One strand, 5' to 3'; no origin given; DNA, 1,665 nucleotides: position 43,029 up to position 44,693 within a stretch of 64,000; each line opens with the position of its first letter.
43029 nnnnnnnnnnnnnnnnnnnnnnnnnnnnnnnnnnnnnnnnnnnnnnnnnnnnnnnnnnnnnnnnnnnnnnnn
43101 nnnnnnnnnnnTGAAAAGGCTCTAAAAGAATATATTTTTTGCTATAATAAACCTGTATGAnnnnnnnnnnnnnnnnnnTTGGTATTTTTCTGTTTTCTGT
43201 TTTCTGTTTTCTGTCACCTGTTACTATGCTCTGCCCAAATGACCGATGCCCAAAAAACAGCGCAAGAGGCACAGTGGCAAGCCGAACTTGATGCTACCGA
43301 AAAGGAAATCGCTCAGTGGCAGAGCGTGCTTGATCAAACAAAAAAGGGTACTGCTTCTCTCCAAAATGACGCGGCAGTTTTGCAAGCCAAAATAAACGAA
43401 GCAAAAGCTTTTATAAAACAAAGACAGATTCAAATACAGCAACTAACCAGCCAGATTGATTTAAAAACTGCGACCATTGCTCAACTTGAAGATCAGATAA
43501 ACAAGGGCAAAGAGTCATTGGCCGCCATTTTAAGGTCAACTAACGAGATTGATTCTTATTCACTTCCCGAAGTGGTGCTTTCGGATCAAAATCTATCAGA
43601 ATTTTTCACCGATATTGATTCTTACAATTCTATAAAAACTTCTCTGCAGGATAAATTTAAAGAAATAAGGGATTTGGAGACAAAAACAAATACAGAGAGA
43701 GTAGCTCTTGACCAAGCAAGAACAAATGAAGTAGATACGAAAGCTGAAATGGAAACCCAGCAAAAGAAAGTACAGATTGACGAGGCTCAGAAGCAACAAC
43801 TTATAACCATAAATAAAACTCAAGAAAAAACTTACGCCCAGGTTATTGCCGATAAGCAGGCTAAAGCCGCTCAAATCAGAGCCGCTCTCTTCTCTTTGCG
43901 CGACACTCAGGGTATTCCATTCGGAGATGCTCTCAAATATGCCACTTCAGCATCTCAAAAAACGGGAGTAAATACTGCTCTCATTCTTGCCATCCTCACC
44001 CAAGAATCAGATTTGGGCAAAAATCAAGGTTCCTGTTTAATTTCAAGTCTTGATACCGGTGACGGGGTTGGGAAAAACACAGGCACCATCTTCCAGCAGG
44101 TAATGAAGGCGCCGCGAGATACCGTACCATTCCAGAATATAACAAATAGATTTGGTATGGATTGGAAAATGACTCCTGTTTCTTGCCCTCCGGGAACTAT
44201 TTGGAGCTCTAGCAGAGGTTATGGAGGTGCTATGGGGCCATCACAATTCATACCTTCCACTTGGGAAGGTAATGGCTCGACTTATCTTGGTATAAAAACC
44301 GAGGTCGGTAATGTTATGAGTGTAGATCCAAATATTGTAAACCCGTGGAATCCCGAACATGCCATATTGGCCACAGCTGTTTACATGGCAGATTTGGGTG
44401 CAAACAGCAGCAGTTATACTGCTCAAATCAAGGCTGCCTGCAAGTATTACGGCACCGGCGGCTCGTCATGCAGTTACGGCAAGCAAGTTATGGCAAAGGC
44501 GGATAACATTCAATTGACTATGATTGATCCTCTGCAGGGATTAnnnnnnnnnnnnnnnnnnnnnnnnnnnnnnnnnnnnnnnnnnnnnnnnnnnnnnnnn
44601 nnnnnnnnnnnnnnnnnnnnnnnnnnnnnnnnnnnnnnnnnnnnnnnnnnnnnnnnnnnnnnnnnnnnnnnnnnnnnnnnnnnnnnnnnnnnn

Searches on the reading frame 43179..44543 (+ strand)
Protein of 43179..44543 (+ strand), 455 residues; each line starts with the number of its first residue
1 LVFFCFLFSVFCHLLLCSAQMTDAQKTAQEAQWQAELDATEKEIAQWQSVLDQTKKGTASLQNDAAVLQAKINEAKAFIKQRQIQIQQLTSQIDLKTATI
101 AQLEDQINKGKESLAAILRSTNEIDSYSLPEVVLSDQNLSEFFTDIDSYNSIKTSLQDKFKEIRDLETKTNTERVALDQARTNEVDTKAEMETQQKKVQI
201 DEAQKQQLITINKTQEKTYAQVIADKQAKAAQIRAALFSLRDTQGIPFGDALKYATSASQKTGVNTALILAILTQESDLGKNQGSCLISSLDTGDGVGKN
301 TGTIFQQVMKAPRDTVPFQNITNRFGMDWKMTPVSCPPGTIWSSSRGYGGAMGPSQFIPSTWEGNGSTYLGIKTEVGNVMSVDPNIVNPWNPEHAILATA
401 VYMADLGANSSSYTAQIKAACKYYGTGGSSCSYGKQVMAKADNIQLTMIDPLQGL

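Call 35: find_homologous_proteins(query=window:43179-44543:+, max_evalue=1e-60)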
Query window:43179-44543:+ (455 aa): 4407 proteins with E <= 1e-60 among 8000 candidates; the best 120 are listed.
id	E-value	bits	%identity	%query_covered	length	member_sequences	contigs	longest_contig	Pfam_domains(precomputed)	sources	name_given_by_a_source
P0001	3.1e-280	947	100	96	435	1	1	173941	-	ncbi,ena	-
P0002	5.4e-259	877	87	99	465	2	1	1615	-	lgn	-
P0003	1.7e-226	770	79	100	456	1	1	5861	-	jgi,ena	-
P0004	1.7e-224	763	82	92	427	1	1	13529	PF24161.2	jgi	-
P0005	8.4e-218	741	74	100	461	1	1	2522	PF13406.12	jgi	jgi:membrane-bound lytic murein transglycosylase B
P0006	1.1e-216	738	75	99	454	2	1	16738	-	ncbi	-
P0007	1.1e-216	738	74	100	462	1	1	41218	PF13406.12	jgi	jgi:peptidoglycan hydrolase CwlO-like protein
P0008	1.5e-216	737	74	100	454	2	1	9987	PF13406.12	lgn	-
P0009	1.8e-216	737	74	99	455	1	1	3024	PF13406.12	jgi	jgi:membrane-bound lytic murein transglycosylase B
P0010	2.5e-216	736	76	100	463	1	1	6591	PF13406.12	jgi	jgi:membrane-bound lytic murein transglycosylase B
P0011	2.1e-215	733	75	100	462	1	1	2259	PF13406.12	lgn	-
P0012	7.0e-213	725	74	100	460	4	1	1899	-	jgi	jgi:membrane-bound lytic murein transglycosylase B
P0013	1.4e-211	721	73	100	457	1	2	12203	PF13406.12,PF01464.26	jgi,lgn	jgi:membrane-bound lytic murein transglycosylase B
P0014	5.9e-210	715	74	96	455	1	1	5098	PF13406.12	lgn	-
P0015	4.2e-209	713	75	96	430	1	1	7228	PF13406.12,PF01464.26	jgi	jgi:membrane-bound lytic murein transglycosylase B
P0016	3.0e-207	707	73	98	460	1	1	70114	-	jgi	jgi:membrane-bound lytic murein transglycosylase B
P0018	1.4e-206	704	72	100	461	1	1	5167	-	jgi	jgi:membrane-bound lytic murein transglycosylase B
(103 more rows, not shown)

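Call 36: find_encoding_contigs(protein=P0002, flank=1500, max_places=2)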
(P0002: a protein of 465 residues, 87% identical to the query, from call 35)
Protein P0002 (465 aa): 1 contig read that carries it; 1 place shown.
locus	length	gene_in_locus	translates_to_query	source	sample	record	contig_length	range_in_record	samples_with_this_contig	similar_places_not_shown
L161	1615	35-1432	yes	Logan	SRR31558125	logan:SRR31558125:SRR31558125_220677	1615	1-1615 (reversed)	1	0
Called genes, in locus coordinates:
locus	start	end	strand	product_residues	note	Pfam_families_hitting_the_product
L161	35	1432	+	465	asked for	-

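Call 37: find_encoding_contigs(protein=P0004, flank=1500, max_places=2)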
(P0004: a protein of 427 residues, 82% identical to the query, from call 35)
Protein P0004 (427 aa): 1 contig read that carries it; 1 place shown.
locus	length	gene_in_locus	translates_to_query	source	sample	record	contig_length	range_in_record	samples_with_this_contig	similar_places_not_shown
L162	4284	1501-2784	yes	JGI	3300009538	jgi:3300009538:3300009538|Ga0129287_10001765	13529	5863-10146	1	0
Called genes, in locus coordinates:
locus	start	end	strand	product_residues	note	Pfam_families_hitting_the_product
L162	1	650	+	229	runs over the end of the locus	PF01386:Ribosomal_L25p, PF14693:Ribosomal_TL5_C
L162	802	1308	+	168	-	-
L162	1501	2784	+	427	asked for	PF24161:CCDC39 (weak)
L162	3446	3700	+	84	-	PF01197:Ribosomal_L31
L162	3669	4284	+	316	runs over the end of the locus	PF03462:PCRF, PF00472:RF-1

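Call 38: find_encoding_contigs(protein=P0006, flank=1500, max_places=2)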
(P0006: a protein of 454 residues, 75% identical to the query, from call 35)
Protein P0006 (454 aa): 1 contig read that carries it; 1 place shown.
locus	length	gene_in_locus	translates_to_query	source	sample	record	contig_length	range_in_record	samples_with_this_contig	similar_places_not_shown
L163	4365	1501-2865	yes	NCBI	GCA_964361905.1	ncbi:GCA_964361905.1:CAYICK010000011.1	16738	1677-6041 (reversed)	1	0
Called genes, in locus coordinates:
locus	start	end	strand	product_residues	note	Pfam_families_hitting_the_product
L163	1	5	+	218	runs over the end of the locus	PF01386:Ribosomal_L25p, PF14693:Ribosomal_TL5_C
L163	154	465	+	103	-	-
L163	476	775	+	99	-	-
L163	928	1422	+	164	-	-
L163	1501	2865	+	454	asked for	-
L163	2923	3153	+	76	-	PF01197:Ribosomal_L31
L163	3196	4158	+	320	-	PF03462:PCRF, PF00472:RF-1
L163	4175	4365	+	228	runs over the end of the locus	PF00318:Ribosomal_S2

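Call 39: find_encoding_contigs(protein=P0007, flank=1500, max_places=2)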
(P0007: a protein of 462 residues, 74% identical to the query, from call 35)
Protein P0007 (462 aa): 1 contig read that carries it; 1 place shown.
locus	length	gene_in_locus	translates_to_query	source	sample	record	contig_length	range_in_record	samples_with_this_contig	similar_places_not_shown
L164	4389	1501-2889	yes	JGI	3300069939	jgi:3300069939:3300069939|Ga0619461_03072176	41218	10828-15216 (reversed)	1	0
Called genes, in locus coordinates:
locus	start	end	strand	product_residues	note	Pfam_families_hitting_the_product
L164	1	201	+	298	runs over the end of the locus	PF01116:F_bP_aldolase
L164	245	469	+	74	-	PF04480:DUF559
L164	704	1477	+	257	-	PF01386:Ribosomal_L25p, PF14693:Ribosomal_TL5_C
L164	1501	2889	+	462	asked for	PF13406:SLT_2 (faint)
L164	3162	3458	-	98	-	-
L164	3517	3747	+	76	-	PF01197:Ribosomal_L31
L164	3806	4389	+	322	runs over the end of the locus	PF03462:PCRF, PF00472:RF-1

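Call 41: find_encoding_contigs(protein=P0008, flank=1500, max_places=2)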
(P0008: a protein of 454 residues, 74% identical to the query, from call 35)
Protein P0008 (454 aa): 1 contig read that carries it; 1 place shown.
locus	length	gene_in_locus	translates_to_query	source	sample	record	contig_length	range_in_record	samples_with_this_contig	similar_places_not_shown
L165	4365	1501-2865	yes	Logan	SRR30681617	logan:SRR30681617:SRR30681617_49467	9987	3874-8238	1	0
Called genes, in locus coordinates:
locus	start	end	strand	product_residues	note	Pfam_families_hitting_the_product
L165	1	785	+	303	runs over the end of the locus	PF01116:F_bP_aldolase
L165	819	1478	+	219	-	PF01386:Ribosomal_L25p, PF14693:Ribosomal_TL5_C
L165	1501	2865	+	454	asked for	PF13406:SLT_2 (faint)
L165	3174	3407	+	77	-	PF01197:Ribosomal_L31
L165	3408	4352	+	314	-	PF03462:PCRF, PF00472:RF-1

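Call 42: find_encoding_contigs(protein=P0010, flank=1500, max_places=2)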
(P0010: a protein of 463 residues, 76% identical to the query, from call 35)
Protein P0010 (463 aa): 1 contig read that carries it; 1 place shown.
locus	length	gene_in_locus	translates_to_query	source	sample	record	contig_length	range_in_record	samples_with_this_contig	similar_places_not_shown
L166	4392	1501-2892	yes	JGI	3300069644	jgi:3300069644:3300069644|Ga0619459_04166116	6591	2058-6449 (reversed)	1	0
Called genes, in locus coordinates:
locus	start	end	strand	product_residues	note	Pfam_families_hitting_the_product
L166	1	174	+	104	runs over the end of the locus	PF01116:F_bP_aldolase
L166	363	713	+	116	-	PF04480:DUF559, PF18741:MTES_1575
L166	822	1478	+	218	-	PF01386:Ribosomal_L25p, PF14693:Ribosomal_TL5_C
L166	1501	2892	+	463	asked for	PF13406:SLT_2 (faint)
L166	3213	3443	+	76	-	PF01197:Ribosomal_L31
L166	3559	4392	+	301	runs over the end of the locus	PF03462:PCRF, PF00472:RF-1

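Call 43: find_encoding_contigs(protein=P0013, flank=1500, max_places=2)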
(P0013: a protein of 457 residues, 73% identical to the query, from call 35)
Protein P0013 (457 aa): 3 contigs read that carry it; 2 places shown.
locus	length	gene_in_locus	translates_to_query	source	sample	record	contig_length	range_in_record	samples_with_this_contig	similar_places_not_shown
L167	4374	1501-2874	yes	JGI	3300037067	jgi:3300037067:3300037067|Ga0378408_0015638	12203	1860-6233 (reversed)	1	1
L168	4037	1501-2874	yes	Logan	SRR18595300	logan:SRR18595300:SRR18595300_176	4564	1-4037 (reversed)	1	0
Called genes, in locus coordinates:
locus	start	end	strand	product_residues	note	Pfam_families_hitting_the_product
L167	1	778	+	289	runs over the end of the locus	PF01116:F_bP_aldolase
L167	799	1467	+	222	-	PF01386:Ribosomal_L25p, PF14693:Ribosomal_TL5_C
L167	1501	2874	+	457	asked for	PF01464:SLT (faint), PF13406:SLT_2 (weak)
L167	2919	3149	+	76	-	PF01197:Ribosomal_L31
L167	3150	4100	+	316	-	PF03462:PCRF, PF00472:RF-1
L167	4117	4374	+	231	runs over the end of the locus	PF00318:Ribosomal_S2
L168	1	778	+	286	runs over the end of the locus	PF01116:F_bP_aldolase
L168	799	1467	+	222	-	PF01386:Ribosomal_L25p, PF14693:Ribosomal_TL5_C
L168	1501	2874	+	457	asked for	PF01464:SLT (faint), PF13406:SLT_2 (weak)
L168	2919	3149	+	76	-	PF01197:Ribosomal_L31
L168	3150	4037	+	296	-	?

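Call 44: find_encoding_contigs(protein=P0015, flank=1500, max_places=2)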
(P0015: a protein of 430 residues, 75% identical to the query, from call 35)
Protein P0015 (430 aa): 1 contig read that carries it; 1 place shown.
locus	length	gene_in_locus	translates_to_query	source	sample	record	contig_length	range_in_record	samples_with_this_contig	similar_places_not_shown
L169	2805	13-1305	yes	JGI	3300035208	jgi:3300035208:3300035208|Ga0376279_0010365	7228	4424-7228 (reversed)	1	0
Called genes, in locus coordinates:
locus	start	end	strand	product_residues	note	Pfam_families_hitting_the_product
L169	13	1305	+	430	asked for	PF01464:SLT (faint), PF13406:SLT_2 (weak)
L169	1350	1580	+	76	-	PF01197:Ribosomal_L31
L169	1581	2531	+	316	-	PF03462:PCRF, PF00472:RF-1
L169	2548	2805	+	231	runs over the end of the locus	PF00318:Ribosomal_S2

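Call 46: find_encoding_contigs(protein=P0014, flank=1500, max_places=2)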
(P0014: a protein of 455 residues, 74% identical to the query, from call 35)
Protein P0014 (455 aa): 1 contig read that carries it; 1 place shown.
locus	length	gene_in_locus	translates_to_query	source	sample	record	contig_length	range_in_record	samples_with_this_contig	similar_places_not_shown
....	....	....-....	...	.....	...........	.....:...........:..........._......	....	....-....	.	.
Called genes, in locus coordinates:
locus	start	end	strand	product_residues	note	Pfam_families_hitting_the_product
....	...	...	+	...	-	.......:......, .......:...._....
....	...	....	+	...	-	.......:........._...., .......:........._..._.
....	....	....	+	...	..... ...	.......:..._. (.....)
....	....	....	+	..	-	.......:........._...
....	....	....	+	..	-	?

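Call 47: find_encoding_contigs(protein=P0016, flank=1500, max_places=2)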
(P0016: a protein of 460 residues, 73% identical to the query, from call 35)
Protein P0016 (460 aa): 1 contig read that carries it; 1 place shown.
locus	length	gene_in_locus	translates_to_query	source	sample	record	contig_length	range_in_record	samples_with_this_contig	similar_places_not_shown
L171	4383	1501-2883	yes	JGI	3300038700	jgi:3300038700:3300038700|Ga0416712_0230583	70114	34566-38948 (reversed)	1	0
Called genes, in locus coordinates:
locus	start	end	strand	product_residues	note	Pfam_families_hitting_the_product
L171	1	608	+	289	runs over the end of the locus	PF01116:F_bP_aldolase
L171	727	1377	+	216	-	PF01386:Ribosomal_L25p, PF14693:Ribosomal_TL5_C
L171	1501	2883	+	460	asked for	-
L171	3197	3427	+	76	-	PF01197:Ribosomal_L31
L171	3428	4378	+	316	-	PF03462:PCRF, PF00472:RF-1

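Call 48: find_encoding_contigs(protein=P0018, flank=1500, max_places=2)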
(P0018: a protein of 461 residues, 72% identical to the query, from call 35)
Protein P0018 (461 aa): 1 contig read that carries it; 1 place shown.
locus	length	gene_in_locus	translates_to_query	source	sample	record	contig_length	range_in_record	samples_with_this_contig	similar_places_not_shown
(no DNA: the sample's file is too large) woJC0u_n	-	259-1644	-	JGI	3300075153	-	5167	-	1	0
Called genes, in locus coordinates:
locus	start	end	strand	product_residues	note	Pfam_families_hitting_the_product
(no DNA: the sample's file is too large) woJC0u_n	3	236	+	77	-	?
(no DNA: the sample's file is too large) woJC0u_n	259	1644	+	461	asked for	-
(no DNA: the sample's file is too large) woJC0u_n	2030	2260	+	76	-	PF01197:Ribosomal_L31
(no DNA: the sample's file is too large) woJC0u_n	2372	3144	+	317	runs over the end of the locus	PF03462:PCRF, PF00472:RF-1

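Call 49: find_encoding_contigs(protein=P0009, flank=1500, max_places=2)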
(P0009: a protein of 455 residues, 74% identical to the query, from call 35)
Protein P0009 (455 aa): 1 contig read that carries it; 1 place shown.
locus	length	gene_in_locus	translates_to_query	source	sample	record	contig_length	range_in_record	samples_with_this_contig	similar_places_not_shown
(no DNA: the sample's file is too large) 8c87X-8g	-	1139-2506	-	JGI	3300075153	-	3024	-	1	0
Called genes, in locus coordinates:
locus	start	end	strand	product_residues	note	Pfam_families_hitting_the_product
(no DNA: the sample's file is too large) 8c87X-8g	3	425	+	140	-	?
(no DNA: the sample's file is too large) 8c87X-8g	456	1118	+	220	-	PF01386:Ribosomal_L25p, PF14693:Ribosomal_TL5_C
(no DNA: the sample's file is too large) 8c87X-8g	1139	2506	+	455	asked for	PF13406:SLT_2 (faint)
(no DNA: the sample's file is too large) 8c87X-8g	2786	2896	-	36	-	-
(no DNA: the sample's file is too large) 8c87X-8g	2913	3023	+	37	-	?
